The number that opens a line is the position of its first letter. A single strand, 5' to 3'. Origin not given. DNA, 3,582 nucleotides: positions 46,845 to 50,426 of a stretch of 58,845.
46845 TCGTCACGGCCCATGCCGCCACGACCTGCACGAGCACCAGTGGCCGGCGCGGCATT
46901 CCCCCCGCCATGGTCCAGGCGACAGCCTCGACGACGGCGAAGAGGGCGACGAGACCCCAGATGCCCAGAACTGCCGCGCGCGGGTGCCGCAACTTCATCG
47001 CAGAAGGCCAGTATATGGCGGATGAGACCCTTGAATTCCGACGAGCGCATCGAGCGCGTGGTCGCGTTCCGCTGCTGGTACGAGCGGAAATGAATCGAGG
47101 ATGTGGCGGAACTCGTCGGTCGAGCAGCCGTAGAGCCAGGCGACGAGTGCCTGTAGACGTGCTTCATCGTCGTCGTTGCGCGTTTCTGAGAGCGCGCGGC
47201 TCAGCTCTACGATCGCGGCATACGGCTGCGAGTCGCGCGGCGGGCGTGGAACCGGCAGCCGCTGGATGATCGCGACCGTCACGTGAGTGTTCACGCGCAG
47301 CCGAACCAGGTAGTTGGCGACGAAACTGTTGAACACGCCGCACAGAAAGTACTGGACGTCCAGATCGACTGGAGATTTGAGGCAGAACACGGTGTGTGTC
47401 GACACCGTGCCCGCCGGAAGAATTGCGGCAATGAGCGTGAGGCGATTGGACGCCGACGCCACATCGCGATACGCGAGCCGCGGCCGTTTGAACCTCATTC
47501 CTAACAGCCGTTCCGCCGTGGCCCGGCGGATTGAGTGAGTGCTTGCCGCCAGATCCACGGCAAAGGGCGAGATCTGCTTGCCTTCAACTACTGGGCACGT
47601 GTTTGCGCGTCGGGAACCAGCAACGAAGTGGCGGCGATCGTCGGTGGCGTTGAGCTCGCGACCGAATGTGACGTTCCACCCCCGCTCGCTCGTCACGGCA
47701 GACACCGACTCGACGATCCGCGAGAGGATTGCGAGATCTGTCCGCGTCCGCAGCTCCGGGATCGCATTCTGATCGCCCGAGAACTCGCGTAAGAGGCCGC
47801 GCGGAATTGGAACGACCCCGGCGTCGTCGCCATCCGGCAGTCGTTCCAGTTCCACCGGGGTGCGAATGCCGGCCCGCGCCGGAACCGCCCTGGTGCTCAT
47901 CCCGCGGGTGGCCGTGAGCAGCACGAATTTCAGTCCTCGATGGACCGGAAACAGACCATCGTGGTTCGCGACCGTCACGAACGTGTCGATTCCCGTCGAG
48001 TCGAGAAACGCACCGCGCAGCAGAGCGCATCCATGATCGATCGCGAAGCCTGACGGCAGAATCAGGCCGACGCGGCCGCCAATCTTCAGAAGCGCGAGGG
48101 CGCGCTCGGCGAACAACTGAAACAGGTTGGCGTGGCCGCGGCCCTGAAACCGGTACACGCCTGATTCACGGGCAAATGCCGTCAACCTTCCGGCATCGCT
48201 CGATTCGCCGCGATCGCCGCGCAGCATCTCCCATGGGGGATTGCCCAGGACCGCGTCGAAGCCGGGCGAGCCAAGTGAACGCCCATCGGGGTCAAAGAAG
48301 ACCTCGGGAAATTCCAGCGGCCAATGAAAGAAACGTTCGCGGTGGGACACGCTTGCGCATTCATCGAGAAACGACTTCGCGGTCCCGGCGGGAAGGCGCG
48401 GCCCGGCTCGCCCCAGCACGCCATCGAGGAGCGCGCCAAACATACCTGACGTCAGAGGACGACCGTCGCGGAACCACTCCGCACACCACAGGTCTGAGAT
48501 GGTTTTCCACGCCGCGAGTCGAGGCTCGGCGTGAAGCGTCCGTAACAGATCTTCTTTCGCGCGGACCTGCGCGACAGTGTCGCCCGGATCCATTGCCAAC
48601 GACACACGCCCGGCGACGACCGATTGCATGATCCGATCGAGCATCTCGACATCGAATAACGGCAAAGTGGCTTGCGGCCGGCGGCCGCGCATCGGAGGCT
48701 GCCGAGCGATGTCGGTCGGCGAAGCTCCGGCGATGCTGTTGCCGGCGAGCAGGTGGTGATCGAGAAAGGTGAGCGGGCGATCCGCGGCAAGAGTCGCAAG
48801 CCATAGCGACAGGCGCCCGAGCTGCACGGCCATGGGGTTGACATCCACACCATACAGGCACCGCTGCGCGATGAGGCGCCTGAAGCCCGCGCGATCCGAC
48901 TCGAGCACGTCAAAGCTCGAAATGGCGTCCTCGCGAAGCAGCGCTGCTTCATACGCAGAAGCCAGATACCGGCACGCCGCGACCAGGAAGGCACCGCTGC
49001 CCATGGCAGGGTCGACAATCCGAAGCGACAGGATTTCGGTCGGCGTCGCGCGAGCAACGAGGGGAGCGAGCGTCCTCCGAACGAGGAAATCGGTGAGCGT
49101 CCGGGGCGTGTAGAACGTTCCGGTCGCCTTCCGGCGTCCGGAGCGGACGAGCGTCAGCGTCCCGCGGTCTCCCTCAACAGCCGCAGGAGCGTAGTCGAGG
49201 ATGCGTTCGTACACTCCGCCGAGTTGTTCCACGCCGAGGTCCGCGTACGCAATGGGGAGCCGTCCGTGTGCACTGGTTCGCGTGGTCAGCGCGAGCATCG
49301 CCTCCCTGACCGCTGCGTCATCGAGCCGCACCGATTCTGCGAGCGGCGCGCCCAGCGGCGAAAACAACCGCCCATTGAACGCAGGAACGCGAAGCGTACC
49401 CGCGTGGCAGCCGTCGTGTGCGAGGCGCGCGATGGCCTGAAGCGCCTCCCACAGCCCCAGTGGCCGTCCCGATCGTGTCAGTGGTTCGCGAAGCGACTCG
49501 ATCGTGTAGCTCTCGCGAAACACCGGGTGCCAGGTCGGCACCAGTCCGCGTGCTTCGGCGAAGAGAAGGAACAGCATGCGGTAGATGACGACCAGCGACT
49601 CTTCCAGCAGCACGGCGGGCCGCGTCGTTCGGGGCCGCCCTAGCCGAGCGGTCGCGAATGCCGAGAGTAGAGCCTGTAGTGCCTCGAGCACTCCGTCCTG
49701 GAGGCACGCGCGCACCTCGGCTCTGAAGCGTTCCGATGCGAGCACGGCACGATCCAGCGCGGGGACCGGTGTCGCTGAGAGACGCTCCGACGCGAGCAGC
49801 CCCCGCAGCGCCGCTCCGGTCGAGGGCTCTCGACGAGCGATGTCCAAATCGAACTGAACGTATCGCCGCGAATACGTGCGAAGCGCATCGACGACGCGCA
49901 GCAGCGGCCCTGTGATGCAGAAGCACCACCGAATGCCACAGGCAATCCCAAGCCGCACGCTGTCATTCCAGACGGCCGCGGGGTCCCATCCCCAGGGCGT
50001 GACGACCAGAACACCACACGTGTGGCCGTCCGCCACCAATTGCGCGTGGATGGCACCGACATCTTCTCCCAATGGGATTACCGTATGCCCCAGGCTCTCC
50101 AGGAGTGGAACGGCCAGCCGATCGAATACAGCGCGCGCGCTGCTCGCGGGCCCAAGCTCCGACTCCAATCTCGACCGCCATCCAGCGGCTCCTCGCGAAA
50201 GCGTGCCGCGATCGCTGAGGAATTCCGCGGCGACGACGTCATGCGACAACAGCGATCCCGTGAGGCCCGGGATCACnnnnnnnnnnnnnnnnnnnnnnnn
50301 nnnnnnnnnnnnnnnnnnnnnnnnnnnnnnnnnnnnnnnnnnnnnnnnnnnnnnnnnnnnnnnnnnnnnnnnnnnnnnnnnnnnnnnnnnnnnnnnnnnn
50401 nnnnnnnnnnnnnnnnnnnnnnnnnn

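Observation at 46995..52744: Translationally coupled SNF2 ATPase + PglX/MmeI-like N6-adenine methyltransferase with none of the known partner genes: candidate minimal defence/epigenetic system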

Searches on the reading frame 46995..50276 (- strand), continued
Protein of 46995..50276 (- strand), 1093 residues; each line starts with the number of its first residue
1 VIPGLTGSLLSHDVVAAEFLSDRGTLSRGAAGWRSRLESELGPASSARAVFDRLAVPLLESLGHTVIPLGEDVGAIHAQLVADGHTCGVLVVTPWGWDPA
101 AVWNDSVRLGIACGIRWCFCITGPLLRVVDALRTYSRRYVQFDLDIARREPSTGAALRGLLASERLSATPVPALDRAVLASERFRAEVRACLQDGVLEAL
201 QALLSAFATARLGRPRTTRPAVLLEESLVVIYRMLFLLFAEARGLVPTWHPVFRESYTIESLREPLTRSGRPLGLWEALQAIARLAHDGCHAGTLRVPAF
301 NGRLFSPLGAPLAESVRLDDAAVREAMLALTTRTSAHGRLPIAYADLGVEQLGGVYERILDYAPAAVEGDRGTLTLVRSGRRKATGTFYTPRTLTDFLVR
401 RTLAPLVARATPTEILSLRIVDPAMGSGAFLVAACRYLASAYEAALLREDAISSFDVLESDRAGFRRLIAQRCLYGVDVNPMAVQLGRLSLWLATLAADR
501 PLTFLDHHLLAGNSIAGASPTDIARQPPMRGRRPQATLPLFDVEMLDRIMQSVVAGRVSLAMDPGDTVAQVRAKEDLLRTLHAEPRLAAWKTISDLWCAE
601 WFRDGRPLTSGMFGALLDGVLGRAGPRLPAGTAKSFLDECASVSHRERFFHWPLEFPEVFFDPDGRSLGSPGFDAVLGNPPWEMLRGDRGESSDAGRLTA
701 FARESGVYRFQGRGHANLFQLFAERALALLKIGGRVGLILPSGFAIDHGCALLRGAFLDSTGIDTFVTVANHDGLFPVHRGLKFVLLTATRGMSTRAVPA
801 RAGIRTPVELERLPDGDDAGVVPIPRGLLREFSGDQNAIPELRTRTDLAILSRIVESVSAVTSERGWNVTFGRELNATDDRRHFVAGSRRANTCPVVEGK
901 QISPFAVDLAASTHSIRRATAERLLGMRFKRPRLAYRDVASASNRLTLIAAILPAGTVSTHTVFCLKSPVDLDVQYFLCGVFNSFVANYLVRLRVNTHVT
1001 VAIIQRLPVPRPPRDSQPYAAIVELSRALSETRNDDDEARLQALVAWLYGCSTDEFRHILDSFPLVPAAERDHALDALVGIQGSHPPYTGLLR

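Call 96: find_encoding_contigs(protein=P0466, flank=10000, max_places=1)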
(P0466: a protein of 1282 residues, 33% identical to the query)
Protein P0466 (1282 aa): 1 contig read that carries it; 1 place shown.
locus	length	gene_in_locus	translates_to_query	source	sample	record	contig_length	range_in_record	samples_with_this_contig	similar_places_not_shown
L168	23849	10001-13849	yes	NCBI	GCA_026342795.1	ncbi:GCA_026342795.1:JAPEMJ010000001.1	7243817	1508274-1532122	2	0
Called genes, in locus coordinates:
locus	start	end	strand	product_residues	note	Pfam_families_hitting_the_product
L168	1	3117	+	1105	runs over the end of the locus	-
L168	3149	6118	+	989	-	PF13111:pPIWI_RE_X, PF18157:MID_pPIWI_RE (weak), PF13032:RNaseH_pPIWI_RE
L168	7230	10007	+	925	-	PF00176:SNF2-rel_dom, PF00270:DEAD (weak), PF04851:ResIII (weak), PF00271:Helicase_C, PF12137:RapA_C (weak)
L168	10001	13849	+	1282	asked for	PF02384:N6_Mtase (faint), PF20473:MmeI_Mtase, PF07669:Eco57I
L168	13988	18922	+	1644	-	PF00270:DEAD, PF04851:ResIII (weak), PF00271:Helicase_C, PF09369:MZB, PF04480:DUF559 (weak), PF18741:MTES_1575 (weak)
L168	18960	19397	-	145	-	-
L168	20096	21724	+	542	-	PF07592:DDE_Tnp_ISAZ013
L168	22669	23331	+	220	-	-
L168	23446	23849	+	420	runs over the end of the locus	PF16289:PIN_12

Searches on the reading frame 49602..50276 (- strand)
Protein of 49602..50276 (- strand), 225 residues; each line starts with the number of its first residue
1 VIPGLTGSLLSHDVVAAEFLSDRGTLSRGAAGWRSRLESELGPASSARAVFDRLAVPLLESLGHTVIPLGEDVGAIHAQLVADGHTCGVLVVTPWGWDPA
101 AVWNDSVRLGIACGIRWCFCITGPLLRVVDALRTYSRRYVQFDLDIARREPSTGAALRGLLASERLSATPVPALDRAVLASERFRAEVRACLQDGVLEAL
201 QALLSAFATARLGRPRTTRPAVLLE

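Call 50: predict_structure(alignment_id=A3)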
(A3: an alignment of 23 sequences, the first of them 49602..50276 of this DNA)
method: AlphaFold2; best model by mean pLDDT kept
length: 225 residues; sequences in the alignment: 23
mean_pLDDT: 87.6   pTM: 0.80
mean pLDDT of the five models: 87.6, 87.2, 86.6, 82.2, 80.6
residues with pLDDT >= 90: 146; 70-90: 53; 50-70: 25; < 50: 1
segments of 3 or more residues with pLDDT < 50: none
pLDDT, mean of each block of 10 residues (from residue 1): 92 89 62 73 93 94 95 95 94 93 94 95 94 89 92 90 81 91 94 95 87 58 60
secondary structure, 60 per line:
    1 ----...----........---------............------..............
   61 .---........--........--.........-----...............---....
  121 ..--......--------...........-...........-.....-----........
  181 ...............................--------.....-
elements in order: E5-7 H12-19 H29-40 H47-61 E65-72 E75-82 E85-93 H99-113 E117-122 E125-130 E139-143 H144-149 H151-161 H163-167 H173-211 H220-224

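Call 54: fold_search(model_id=the predicted structure, library=pdb)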
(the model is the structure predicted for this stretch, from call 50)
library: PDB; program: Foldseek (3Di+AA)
matches with E <= 10: 745; with E <= 0.001: 0
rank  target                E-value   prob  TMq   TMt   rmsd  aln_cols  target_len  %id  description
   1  7lo5_B                5.2e-03  0.98  0.33  0.10   6.6       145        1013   15  cryoEM structure DrdV-DNA complex (released 2021-03-17)
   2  7lvv_B                1.1e-02  0.96  0.34  0.10   6.5       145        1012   15  cryoEM structure DrdV-DNA complex (released 2021-03-17)
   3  7e8r                  3.0e-02  0.99  0.31  0.21   3.7       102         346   16  EcoT38I restriction endonuclease (released 2022-03-02)
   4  6h2j_B                4.4e-02  0.44  0.28  0.08  16.0       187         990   10  Crystal structure of the HsdR subunit of the EcoR124I restriction enzyme with the C-terminal domain (released 2018-08-08)
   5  2w00_A                1.3e-01  0.30  0.28  0.09  15.7       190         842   10  Crystal structure of the HsdR subunit of the EcoR124I restriction enzyme in complex with ATP (released 2008-12-16)
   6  2w00_B                1.4e-01  0.28  0.29  0.09  15.6       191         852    9  Crystal structure of the HsdR subunit of the EcoR124I restriction enzyme in complex with ATP (released 2008-12-16)
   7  4xjx_B                1.6e-01  0.30  0.27  0.09  14.6       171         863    9  STRUCTURE OF MUTANT (E165H) OF THE HSDR SUBUNIT OF THE ECOR124I RESTRICTION ENZYME IN COMPLEX WITH ATP (released 2016-01-20)
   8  4hn3_D                1.8e-01  0.18  0.18  0.13   8.9       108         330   11  The crystal structure of a sex pheromone precursor (lmo1757) from Listeria monocytogenes EGD-e (released 2012-10-31)
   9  5cs4_B                1.9e-01  0.51  0.28  0.18   4.9       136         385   11  Crystal structure of domains AC3-AC5 of yeast acetyl-CoA carboxylase (released 2015-10-28)
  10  4hn3_A                2.1e-01  0.23  0.16  0.12   5.2        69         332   14  The crystal structure of a sex pheromone precursor (lmo1757) from Listeria monocytogenes EGD-e (released 2012-10-31)
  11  5xsp_A                2.4e-01  0.28  0.19  0.14   6.5        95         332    9  The catalytic domain of GdpP with 5'-pApA (released 2018-01-31)
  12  3ib5                  2.4e-01  0.25  0.17  0.12   6.4        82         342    8  Crystal structure of Sex pheromone precursor (YP_536235.1) from LACTOBACILLUS SALIVARIUS SUBSP. SALIVARIUS UCC118 at 1.3 (released 2009-08-04)
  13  4hn3_C                2.4e-01  0.10  0.18  0.13  12.8       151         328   11  The crystal structure of a sex pheromone precursor (lmo1757) from Listeria monocytogenes EGD-e (released 2012-10-31)
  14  5i6g_B                2.7e-01  0.16  0.14  0.04   8.1        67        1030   10  Crystal structure of C-terminal variant 2 of Chaetomium thermophilum acetyl-CoA carboxylase (released 2016-04-20)
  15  4hn3_B                2.9e-01  0.20  0.16  0.12   5.2        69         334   13  The crystal structure of a sex pheromone precursor (lmo1757) from Listeria monocytogenes EGD-e (released 2012-10-31)
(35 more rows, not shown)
